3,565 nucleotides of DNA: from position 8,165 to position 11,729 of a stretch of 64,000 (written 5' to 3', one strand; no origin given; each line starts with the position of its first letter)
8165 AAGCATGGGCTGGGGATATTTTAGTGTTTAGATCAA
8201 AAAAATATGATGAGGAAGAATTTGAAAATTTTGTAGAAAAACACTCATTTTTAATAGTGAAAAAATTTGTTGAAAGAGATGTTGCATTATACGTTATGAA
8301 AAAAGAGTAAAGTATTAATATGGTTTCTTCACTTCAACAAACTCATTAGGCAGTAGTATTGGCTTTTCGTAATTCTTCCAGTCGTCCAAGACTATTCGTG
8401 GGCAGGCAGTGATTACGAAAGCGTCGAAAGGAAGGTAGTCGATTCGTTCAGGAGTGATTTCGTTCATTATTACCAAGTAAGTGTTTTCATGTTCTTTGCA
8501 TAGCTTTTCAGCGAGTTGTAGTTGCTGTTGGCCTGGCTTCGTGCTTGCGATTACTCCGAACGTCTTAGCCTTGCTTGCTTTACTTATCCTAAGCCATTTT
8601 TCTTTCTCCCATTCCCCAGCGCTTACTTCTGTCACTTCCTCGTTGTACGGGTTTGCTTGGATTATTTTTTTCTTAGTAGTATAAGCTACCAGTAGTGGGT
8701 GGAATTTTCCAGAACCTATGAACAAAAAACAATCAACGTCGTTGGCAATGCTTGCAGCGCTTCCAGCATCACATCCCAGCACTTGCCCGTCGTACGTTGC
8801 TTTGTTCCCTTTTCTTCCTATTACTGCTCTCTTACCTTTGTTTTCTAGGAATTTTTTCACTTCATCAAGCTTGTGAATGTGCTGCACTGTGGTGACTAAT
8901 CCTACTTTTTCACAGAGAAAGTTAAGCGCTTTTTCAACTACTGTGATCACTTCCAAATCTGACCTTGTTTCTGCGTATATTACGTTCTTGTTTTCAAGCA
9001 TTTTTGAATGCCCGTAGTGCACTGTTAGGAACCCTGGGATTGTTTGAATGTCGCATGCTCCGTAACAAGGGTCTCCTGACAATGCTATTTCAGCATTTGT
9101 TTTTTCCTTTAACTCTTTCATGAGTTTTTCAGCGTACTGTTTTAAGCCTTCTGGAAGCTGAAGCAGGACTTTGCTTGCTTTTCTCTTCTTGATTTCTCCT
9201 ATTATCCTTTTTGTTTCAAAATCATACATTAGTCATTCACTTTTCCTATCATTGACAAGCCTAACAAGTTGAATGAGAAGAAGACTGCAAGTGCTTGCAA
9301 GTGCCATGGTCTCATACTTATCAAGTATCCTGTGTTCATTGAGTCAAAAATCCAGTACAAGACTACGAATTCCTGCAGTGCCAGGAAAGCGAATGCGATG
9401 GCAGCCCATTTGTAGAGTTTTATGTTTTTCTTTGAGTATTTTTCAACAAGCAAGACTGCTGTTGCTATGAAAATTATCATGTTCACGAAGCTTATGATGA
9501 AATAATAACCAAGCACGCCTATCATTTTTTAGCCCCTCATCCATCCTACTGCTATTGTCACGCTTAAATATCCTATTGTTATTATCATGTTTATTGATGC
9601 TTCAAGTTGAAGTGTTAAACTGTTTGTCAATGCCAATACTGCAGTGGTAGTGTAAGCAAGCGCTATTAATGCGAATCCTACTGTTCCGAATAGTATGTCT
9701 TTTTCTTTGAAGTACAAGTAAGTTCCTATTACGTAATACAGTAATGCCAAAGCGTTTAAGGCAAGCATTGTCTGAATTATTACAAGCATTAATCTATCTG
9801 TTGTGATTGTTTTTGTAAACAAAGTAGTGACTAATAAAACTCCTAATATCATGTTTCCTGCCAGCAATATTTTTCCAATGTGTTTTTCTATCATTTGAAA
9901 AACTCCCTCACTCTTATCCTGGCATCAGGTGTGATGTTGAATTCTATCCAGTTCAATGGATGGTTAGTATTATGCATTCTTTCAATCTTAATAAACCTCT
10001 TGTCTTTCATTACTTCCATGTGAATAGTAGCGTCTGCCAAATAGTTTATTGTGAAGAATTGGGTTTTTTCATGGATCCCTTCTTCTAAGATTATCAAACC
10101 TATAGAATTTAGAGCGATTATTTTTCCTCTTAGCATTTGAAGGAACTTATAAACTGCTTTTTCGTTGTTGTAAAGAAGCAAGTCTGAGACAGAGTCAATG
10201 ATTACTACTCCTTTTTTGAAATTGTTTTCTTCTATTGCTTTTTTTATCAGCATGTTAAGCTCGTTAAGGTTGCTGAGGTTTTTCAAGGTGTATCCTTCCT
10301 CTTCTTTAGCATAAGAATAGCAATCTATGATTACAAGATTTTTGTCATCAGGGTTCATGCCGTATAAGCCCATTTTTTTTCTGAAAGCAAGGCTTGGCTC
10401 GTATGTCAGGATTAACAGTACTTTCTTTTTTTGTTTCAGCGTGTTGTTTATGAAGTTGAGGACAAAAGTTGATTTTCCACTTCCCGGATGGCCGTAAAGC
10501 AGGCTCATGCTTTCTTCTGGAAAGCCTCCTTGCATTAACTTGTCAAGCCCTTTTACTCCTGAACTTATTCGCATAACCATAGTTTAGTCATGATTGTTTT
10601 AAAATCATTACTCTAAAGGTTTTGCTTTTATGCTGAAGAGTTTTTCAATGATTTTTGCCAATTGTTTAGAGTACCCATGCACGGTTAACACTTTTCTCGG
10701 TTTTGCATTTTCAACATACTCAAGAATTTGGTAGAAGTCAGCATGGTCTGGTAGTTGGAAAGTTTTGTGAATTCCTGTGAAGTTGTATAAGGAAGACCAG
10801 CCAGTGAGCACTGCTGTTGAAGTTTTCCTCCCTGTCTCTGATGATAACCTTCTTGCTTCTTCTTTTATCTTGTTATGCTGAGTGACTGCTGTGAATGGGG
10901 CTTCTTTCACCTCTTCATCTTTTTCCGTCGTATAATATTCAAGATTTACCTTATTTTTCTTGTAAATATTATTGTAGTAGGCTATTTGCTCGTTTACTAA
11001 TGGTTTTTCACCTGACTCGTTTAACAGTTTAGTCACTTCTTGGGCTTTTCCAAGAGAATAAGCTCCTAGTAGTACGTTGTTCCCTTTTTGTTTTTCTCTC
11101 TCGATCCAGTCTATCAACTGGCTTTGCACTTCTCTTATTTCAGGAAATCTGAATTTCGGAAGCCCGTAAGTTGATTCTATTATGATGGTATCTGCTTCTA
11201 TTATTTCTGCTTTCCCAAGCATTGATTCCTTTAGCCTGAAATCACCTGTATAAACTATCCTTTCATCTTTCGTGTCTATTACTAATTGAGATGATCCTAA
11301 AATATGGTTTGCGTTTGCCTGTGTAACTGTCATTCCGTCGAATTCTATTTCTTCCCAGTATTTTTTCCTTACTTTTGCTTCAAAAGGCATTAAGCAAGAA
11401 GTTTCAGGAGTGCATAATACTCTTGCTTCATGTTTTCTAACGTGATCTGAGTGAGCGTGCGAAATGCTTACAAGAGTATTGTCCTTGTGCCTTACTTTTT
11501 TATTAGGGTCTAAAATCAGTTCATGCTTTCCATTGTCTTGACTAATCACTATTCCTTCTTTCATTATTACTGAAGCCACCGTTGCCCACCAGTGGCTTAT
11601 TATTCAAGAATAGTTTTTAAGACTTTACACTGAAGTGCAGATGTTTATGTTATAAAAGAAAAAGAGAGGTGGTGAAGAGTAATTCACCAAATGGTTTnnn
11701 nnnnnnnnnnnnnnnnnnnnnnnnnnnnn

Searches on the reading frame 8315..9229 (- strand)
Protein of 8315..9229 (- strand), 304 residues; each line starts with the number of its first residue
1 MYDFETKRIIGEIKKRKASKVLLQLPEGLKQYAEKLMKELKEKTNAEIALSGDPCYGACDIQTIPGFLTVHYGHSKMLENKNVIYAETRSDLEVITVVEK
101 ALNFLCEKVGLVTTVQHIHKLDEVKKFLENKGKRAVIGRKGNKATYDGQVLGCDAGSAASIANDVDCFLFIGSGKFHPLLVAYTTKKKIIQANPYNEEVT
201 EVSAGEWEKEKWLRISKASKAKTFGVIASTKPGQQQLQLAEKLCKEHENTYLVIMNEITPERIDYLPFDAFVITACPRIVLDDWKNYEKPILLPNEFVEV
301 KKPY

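Call 14: find_encoding_contigs(protein=window:8315-9229:-, flank=3000, max_places=3)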
Protein window:8315-9229:- (304 aa): no gene with exactly this product is on record in the collection.

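Call 24: list_cluster_members(proteins=[P0003, window:8315-9229:-, window:5222-6343:-, window:7407-7826:+, P0001, P0002, P0006, P0013])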
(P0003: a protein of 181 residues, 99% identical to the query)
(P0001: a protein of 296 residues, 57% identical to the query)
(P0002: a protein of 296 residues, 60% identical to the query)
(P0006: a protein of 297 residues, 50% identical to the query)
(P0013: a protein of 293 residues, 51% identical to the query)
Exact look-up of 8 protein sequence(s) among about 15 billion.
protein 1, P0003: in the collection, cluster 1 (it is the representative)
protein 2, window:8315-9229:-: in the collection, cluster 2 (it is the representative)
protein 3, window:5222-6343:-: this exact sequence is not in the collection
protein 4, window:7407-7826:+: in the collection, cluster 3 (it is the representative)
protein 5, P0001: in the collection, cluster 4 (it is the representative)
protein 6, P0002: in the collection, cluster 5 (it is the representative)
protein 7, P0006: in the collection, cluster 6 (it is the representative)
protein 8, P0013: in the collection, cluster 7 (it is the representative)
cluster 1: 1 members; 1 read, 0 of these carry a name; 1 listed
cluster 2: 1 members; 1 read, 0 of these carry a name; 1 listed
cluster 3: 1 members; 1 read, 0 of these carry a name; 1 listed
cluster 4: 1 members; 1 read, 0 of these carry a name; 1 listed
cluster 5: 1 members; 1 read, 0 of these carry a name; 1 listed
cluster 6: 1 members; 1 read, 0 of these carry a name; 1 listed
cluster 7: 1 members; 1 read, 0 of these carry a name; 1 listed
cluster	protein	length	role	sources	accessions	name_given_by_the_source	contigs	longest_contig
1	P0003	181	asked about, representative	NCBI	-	-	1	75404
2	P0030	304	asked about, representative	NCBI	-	-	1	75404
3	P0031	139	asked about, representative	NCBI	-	-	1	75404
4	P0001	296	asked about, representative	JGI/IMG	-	-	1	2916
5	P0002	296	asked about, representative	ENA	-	-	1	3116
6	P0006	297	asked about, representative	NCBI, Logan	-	-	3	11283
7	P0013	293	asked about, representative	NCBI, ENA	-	-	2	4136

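Call 33: search_protein_families(library=pfam, proteins=[window:8315-9229:-], max_evalue=0.001)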
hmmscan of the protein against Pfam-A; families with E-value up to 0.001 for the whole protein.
window:8315-9229:- (304 aa): 1 family
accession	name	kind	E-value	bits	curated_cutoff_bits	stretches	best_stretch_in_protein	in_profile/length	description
PF01866.22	Diphthamide_syn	-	2.2e-72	244.5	33.2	1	25-297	1-288/302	Putative diphthamide synthesis protein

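Call 56: find_homologous_proteins(query=window:8315-9229:-, max_evalue=1e-20)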
Query window:8315-9229:- (304 aa): 5552 proteins with E <= 1e-20 among 6757 candidates; the best 120 are listed.
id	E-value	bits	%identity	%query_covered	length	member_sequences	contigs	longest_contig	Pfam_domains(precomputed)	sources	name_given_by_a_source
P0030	2.2e-201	685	100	100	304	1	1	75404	PF01866.23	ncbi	-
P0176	2.4e-117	409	61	98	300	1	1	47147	PF01866.23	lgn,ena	-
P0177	1.8e-115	403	61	99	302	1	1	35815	PF01866.23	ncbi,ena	-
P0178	1.7e-111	390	61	99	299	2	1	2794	PF01866.23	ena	-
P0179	6.6e-105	369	59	99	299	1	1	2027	PF01866.23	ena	-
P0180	7.8e-105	368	58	98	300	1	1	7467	PF01866.23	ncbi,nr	ncbi:diphthamide biosynthesis enzyme Dph2 [Candidatus Micrarchaeota archaeon]|nr:diphthamide biosynt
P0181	1.1e-104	368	59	99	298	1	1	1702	PF01866.23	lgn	-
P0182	1.2e-104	368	58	98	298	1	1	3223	PF01866.23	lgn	-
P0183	3.1e-104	366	57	97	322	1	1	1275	PF01866.23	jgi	jgi:2-(3-amino-3-carboxypropyl)histidine synthase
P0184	4.5e-103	363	58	97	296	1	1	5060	PF01866.23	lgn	-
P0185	6.4e-103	362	57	98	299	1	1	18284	PF01866.23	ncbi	ncbi:MAG: diphthamide biosynthesis enzyme Dph2 [archaeon]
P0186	2.3e-102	360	58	99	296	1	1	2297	PF01866.23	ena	-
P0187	3.7e-102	360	57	99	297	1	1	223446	PF01866.23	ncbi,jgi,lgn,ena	-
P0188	3.0e-100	353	58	97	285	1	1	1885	PF01866.23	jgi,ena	jgi:2-(3-amino-3-carboxypropyl)histidine synthase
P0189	4.8e-100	353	53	97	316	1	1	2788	PF01866.23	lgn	-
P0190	5.2e-100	353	54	97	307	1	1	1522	PF01866.23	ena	-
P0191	6.0e-98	346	56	99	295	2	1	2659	PF01866.23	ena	-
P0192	6.1e-98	346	56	98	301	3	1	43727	PF01866.23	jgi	-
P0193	1.6e-96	341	53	97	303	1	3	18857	PF01866.23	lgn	-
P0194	8.6e-95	335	52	98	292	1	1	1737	PF01866.23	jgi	jgi:2-(3-amino-3-carboxypropyl)histidine synthase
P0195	2.3e-94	334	56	98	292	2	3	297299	PF01866.23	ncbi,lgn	-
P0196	6.8e-94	332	53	99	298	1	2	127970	PF01866.23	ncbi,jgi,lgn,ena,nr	ncbi:diphthamide biosynthesis enzyme Dph2 [Candidatus Micrarchaeota archaeon]|nr:MAG: diphthamide bi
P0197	1.2e-93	332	53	93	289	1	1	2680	PF01866.23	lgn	-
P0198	2.8e-93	330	54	98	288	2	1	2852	PF01866.23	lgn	-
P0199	4.9e-93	330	51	97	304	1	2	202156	PF01866.23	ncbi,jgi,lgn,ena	-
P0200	6.1e-93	329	53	97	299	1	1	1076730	PF01866.23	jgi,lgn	jgi:2-(3-amino-3-carboxypropyl)histidine synthase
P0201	8.2e-93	329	53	94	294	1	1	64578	PF01866.23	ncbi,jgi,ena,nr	ncbi:MAG: diphthamide biosynthesis enzyme Dph2 [Candidatus Diapherotrites archaeon]|nr:diphthamide b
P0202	1.0e-92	329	52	99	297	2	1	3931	PF01866.23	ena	-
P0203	1.0e-92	329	55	98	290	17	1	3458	PF01866.23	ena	-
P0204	2.2e-92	327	51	99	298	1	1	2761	PF01866.23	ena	-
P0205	2.4e-92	327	52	98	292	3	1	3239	PF01866.23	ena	-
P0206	2.5e-92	327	53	98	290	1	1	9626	PF01866.23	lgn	-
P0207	1.3e-91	325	55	98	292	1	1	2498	PF01866.23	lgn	-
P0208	2.1e-91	324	54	98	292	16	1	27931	PF01866.23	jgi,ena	-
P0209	3.6e-91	323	55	98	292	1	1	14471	PF01866.23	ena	-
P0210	1.6e-90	321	54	98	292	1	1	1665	PF01866.23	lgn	-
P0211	4.4e-90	320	54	97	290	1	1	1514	PF01866.23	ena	-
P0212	1.0e-89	319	53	97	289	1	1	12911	PF01866.23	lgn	-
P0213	1.6e-89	318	50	97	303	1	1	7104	PF01866.23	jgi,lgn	jgi:2-(3-amino-3-carboxypropyl)histidine synthase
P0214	3.4e-89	317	52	98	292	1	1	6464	PF01866.23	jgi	jgi:2-(3-amino-3-carboxypropyl)histidine synthase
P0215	3.9e-89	317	54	97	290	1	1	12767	PF01866.23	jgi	jgi:2-(3-amino-3-carboxypropyl)histidine synthase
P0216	9.0e-89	316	52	97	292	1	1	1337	PF01866.23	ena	-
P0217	1.3e-88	315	51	97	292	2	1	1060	PF01866.23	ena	-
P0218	1.8e-88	315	53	97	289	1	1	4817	PF01866.23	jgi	-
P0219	2.6e-87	311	54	97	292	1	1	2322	PF01866.23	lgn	-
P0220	3.3e-86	307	51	97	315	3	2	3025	PF01866.23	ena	-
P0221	6.8e-86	306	51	97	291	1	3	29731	PF01866.23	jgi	-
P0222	1.0e-84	302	48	99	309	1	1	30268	PF01866.23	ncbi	-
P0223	3.2e-84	301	49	91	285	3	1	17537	PF01866.23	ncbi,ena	-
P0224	8.4e-84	299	49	99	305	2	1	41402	PF01866.23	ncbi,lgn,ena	-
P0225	3.8e-83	297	50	93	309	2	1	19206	PF01866.23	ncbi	-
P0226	7.2e-83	296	49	97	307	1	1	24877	PF01866.23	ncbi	-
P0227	8.3e-83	296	52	92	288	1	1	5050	PF01866.23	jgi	jgi:2-(3-amino-3-carboxypropyl)histidine synthase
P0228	2.2e-82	295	49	95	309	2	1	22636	PF01866.23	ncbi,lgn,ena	-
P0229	2.3e-82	295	48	97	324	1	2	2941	PF01866.23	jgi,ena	-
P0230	1.5e-81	292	47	100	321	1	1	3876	PF01866.23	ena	-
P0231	1.7e-81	292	48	91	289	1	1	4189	PF01866.23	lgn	-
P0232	1.7e-81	292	47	97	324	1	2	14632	PF01866.23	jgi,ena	-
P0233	8.4e-81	289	47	97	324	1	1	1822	PF01866.23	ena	-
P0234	1.2e-80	289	45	99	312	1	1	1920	PF01866.23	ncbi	-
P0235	2.2e-80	288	48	93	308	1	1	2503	PF01866.23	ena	-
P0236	3.5e-80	287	53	89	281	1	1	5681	PF01866.23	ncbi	ncbi:MAG: diphthamide biosynthesis enzyme Dph2, partial [Candidatus Micrarchaeota archaeon]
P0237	1.1e-79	286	47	93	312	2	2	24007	PF01866.23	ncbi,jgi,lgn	-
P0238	2.6e-79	285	45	97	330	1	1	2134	PF01866.23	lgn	-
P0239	3.3e-79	284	48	93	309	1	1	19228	PF01866.23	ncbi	-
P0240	6.7e-79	283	46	95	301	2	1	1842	PF01866.23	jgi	-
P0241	7.4e-79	283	47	97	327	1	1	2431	PF01866.23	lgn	-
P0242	7.8e-79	283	46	95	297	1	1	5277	PF01866.23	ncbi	-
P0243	1.0e-78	283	46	93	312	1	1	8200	PF01866.23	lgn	-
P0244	1.4e-78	282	46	98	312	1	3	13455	PF01866.23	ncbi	-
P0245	1.8e-78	282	45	97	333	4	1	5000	PF01866.23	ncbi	-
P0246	2.6e-78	281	47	93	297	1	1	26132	PF01866.23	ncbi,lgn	-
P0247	3.1e-78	281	47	96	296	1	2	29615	PF01866.23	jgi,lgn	jgi:2-(3-amino-3-carboxypropyl)histidine synthase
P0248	4.0e-78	281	48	95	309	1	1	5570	PF01866.23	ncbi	-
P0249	4.8e-78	280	47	97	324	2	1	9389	PF01866.23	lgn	-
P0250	6.6e-78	280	47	98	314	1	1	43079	PF01866.23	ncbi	-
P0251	7.8e-78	280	45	94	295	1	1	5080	PF01866.23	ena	-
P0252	8.6e-78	280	46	96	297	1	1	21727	PF01866.23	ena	-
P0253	2.3e-77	278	45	95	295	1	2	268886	PF01866.23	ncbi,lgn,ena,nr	ncbi:MAG: diphthamide biosynthesis enzyme Dph2 [Candidatus Diapherotrites archaeon]|nr:diphthamide b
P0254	3.0e-77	278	45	93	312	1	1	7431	PF01866.23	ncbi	ncbi:MAG: diphthamide biosynthesis enzyme Dph2 [archaeon]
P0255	3.4e-77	278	44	98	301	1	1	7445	PF01866.23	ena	-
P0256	1.8e-76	275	45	95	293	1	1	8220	PF01866.23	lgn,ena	-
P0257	2.2e-76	275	46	97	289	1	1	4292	PF01866.23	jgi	jgi:2-(3-amino-3-carboxypropyl)histidine synthase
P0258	6.7e-76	273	43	95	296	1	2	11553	PF01866.23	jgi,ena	-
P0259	6.9e-76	273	46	99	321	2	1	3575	PF01866.23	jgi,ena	-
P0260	1.1e-75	273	43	96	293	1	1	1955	PF01866.23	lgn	-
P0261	1.2e-75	273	45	95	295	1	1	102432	PF01866.23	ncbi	ncbi:diphthamide biosynthesis enzyme Dph2 [archaeon]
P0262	2.5e-75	272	46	98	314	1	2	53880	PF01866.23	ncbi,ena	-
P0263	6.6e-75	270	46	97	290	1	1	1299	PF01866.23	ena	-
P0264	2.1e-74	268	44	95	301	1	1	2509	PF01866.23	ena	-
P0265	2.3e-74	268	45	97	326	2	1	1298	PF01866.23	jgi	jgi:2-(3-amino-3-carboxypropyl)histidine synthase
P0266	3.8e-74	268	46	97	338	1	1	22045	PF01866.23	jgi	jgi:2-(3-amino-3-carboxypropyl)histidine synthase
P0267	6.8e-74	267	46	99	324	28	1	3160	PF01866.23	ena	-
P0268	7.3e-74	267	44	97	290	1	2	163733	PF01866.23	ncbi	-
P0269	7.7e-74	267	45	97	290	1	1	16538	PF01866.23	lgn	-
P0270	1.6e-73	266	45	98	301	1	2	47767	PF01866.23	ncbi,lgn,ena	-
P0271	3.2e-73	265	44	98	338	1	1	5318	PF01866.23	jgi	jgi:2-(3-amino-3-carboxypropyl)histidine synthase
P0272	4.9e-73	264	48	98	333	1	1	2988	PF01866.23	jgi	jgi:2-(3-amino-3-carboxypropyl)histidine synthase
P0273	5.3e-73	264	46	99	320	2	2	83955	PF01866.23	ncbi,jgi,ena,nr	ncbi:diphthamide biosynthesis enzyme Dph2 [Candidatus Bathyarchaeota archaeon]|nr:MAG: diphthamide b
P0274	5.7e-73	264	45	94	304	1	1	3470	PF01866.23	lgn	-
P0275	1.1e-72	263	44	98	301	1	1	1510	PF01866.23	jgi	-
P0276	1.2e-72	263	44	97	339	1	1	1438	PF01866.23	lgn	-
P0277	1.5e-72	262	45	96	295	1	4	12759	PF01866.23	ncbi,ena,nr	ncbi:MAG: diphthamide biosynthesis enzyme Dph2 [Candidatus Diapherotrites archaeon]|nr:diphthamide b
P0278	1.5e-72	262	46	99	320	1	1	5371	PF01866.23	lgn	-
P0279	5.7e-72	260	44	98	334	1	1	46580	PF01866.23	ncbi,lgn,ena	-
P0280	1.2e-71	259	45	97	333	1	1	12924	PF01866.23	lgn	-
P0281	1.4e-71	259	47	98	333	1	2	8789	PF01866.23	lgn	-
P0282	2.0e-71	259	47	98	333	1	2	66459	PF01866.23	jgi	jgi:2-(3-amino-3-carboxypropyl)histidine synthase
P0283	2.1e-71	259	43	97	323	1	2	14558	PF01866.23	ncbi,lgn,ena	-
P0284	3.3e-71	258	42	97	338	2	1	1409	PF01866.23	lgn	-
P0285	3.4e-71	258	44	93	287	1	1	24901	PF01866.23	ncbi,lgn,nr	ncbi:MAG: diphthamide biosynthesis enzyme Dph2 [Candidatus Diapherotrites archaeon]|nr:diphthamide b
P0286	3.5e-71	258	47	98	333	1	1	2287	PF01866.23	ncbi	-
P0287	3.8e-71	258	47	97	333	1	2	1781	PF01866.23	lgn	-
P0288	5.2e-71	257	43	98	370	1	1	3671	PF01866.23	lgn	-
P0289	5.2e-71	257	46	98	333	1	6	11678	PF01866.23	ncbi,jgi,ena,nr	ncbi:diphthamide biosynthesis enzyme Dph2 [Candidatus Bathyarchaeota archaeon CG_4_8_14_3_um_filter_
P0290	6.1e-71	257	45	97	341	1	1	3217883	PF01866.23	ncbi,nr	ncbi:MAG: diphthamide biosynthesis enzyme Dph2 [Methanomassiliicoccales archaeon]|nr:MAG: diphthamid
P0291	6.3e-71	257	46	98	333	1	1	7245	PF01866.23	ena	-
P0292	6.7e-71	257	45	98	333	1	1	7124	PF01866.23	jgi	jgi:2-(3-amino-3-carboxypropyl)histidine synthase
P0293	6.7e-71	257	45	98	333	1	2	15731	PF01866.23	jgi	jgi:2-(3-amino-3-carboxypropyl)histidine synthase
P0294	7.7e-71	257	46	97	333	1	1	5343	PF01866.23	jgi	jgi:2-(3-amino-3-carboxypropyl)histidine synthase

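Call 57: find_encoding_contigs(protein=P0176, flank=6000, max_places=1)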
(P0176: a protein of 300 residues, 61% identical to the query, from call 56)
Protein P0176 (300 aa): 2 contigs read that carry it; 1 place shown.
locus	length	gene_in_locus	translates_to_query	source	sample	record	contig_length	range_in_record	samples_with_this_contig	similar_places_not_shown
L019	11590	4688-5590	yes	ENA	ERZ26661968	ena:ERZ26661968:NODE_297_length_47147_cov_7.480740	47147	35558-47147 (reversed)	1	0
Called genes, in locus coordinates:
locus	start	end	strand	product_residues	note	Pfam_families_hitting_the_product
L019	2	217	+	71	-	?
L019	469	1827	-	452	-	-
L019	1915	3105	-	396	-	-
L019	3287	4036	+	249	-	PF01978:TrmB, PF11495:TrmB_EBD_N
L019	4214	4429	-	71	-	-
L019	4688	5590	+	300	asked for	PF01866:Diphthamide_syn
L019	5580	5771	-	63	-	-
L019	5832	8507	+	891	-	PF00690:Cation_ATPase_N, PF00122:E1-E2_ATPase, PF08282:Hydrolase_3 (faint), PF13246:Cation_ATPase, PF00702:Hydrolase, PF00689:Cation_ATPase_C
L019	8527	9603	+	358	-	PF03463:eRF1_1, PF18854:baeRF_family10, PF03464:eRF1_2, PF18859:acVLRF1, PF03465:eRF1_3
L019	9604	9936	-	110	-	-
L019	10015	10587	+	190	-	-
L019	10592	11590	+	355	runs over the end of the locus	PF01142:TruD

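Call 58: find_encoding_contigs(protein=P0177, flank=6000, max_places=1)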
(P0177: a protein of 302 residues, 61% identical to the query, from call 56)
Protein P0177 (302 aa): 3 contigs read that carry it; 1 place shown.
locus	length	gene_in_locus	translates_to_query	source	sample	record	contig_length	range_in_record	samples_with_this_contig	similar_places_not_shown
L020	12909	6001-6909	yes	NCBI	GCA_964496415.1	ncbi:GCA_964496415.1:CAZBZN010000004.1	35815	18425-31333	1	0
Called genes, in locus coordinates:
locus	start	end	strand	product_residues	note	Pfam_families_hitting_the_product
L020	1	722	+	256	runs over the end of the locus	PF00142:Fer4_NifH (faint), PF01656:CbiA, PF02374:ArsA_ATPase (weak), PF06564:CBP_BcsQ, PF09140:MipZ (weak), PF10609:ParA, PF13614:AAA_31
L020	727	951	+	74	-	PF01423:LSM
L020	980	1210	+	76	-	-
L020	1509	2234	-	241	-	PF01978:TrmB, PF11495:TrmB_EBD_N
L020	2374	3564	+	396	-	PF07705:CARDB (faint), PF10633:NPCBM_assoc (faint)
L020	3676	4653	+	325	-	PF07521:RMMBL (weak)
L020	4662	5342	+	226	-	PF00154:RecA_N (weak), PF06745:ATPase, PF13481:AAA_25 (weak), PF23442:DUF7125, PF01637:ATPase_2 (weak), PF13173:AAA_14 (weak), PF23365:DUF7090, PF24336:DUF7504, +1 more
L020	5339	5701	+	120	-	-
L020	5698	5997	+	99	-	-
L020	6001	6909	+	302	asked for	PF01866:Diphthamide_syn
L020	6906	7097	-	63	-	-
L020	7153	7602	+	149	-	PF17013:Acetyltransf_15 (weak), PF13673:Acetyltransf_10, PF00583:Acetyltransf_1, PF13508:Acetyltransf_7, PF08445:FR47 (weak)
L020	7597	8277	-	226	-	PF00696:AA_kinase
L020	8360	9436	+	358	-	PF03463:eRF1_1, PF18854:baeRF_family10, PF03464:eRF1_2, PF18859:acVLRF1, PF03465:eRF1_3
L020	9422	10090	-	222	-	PF20582:UPF0758_N, PF04002:RadC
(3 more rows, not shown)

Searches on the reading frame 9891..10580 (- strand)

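Call 33: search_protein_families(library=pfam, proteins=[window:9891-10580:-], max_evalue=0.001)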
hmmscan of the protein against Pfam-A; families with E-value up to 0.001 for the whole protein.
window:9891-10580:- (229 aa): 11 families
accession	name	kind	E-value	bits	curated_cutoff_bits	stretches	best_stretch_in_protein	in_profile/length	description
PF06745.19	ATPase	-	4e-30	105.3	26.6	1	6-225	2-227/231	KaiC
PF05763.18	DUF835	-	4.8e-08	33.3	33.1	1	103-175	59-129/136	Protein of unknown function (DUF835)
PF24336.1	DUF7504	-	1.3e-06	29.4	27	1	98-186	83-177/179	Family of unknown function (DUF7504)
PF01637.24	ATPase_2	-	4.5e-06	27.1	33.2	1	24-160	21-149/225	ATPase domain predominantly from Archaea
PF13481.12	AAA_25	-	4.6e-06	26.8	27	1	12-136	22-157/195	AAA domain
PF03796.21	DnaB_C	-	6.3e-06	26.2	27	1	5-61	2-57/255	DnaB-like helicase C terminal domain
PF23365.1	DUF7090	-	1.5e-05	25.2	27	1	52-189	43-183/192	Family of unknown function (DUF7090)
PF10483.15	Elong_Iki1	-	5.7e-05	23.2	22.5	1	102-204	67-169/292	Elongator subunit Iki1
PF05625.17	PAXNEB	-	9.6e-05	22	28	0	105-194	181-278/366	PAXNEB protein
PF13245.12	AAA_19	-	0.00025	21.7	25.1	0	23-137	11-105/134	AAA domain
PF13479.12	AAA_24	-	0.00085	19.6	27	0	26-134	5-76/195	AAA domain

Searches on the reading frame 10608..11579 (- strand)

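Call 33: search_protein_families(library=pfam, proteins=[window:10608-11579:-], max_evalue=0.001)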
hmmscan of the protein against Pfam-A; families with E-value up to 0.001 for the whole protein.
window:10608-11579:- (323 aa): 1 family
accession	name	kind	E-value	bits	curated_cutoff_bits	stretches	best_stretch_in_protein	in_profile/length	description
PF07521.17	RMMBL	-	6.8e-05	23.2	21.6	1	278-314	16-52/63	Zn-dependent metallo-hydrolase RNA specificity domain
